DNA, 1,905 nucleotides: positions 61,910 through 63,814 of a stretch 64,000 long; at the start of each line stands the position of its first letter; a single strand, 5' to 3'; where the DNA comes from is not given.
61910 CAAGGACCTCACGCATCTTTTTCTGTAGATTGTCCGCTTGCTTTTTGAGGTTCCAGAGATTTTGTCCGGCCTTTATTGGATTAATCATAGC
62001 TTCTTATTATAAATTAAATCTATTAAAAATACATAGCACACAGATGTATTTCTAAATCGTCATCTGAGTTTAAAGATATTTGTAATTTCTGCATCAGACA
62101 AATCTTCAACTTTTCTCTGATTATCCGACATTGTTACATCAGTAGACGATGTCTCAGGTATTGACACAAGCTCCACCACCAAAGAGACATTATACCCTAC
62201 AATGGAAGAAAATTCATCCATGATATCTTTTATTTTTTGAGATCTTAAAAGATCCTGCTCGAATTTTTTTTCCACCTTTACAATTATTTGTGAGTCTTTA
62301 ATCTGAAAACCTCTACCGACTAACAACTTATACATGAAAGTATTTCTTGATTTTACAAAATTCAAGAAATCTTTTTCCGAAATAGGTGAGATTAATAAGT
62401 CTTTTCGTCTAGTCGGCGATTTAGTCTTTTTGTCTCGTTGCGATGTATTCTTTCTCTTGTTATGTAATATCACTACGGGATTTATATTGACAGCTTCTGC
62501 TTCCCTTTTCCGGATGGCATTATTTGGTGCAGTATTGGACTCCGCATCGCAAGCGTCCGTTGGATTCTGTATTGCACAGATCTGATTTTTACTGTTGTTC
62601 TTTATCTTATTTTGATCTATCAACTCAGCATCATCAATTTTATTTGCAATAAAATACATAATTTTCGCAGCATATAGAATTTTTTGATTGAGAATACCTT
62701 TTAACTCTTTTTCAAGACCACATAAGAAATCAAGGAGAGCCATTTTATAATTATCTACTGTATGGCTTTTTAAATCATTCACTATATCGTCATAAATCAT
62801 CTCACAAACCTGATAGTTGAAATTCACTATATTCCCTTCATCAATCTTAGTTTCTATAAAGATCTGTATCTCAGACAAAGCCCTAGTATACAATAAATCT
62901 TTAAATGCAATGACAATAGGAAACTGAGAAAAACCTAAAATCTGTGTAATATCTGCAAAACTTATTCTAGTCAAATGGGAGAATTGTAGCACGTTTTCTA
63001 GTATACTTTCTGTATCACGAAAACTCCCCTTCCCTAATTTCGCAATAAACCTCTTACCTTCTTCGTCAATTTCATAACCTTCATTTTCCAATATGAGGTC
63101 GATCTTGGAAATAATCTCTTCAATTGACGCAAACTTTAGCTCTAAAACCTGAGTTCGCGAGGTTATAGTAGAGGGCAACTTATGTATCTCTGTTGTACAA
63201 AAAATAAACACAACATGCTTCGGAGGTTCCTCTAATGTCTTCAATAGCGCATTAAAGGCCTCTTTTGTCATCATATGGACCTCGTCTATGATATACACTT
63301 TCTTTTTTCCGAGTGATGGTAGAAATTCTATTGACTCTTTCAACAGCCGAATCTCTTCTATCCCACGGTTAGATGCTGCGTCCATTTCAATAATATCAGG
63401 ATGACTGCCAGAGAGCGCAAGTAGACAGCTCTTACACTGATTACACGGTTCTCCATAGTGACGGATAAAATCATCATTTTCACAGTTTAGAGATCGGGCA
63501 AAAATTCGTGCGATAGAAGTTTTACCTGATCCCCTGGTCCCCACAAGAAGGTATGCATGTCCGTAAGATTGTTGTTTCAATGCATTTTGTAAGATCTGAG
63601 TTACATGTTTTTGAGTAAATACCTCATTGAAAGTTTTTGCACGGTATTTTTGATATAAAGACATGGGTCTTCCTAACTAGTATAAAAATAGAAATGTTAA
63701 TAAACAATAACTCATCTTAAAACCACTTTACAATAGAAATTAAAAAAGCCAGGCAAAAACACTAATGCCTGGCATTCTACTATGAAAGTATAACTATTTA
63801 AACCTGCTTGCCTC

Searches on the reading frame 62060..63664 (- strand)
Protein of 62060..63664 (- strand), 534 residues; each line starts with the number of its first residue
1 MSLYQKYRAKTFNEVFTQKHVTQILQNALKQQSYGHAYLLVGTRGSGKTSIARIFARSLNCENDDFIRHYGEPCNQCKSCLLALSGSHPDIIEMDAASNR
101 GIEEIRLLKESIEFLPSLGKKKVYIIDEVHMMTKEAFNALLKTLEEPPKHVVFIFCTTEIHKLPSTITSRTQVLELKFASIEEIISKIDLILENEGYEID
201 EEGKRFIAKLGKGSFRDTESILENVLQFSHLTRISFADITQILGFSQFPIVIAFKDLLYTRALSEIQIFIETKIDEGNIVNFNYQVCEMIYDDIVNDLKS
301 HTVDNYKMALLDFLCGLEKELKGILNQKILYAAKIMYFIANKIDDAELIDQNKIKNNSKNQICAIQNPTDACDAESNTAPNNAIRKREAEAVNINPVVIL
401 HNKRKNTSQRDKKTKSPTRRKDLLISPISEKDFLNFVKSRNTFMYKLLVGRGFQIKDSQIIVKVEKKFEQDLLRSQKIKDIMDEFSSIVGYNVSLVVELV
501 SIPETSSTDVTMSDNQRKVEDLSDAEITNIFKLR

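Call 79: search_protein_families(library=pfam, proteins=[window:62060-63664:-], max_evalue=0.001)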
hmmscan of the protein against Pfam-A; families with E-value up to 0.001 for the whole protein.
window:62060-63664:- (534 aa): 13 families
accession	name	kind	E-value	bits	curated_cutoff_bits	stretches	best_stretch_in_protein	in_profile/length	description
PF13177.12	DNA_pol3_delta2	-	7.1e-45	153.3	27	1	18-177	2-158/161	DNA polymerase III, delta subunit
PF00004.35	AAA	-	1.8e-10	41.8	21.2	1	38-173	1-125/131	ATPase family associated with various cellular activities (AAA)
PF13401.12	AAA_22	-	5.4e-08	33.7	27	1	37-158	7-123/130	AAA domain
PF07728.20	AAA_5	-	3.6e-06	27.5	22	0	117-146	63-92/139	AAA domain (dynein-related subfamily)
PF13191.12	AAA_16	-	4.4e-06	27.7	32.6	1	23-154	10-167/167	AAA ATPase domain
PF13173.12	AAA_14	-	1.7e-05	25.3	27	1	36-183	3-127/129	AAA domain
PF06068.19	TIP49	-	3.3e-05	23.7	23.8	0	24-61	38-76/347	TIP49 P-loop domain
PF05496.18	RuvB_N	-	5.1e-05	23.5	27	0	8-62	2-60/159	Holliday junction DNA helicase RuvB P-loop domain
PF12775.13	AAA_7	-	6.1e-05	23.1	25.8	0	33-62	31-60/181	P-loop containing dynein motor region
PF11490.13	DNA_pol3_a_NII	-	7.3e-05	23.1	26.3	1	432-498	5-71/117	DNA polymerase III polC-type N-terminus II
PF22608.2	DNAX_ATPase_lid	-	0.00035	20.7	27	1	184-224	2-42/49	DNA polymerase III clamp loader subunit, ATPase lid domain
PF13604.12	AAA_30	-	0.0004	20.6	27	1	36-154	19-122/191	AAA domain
PF13245.12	AAA_19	-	0.0009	19.9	25.1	0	27-154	3-123/134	AAA domain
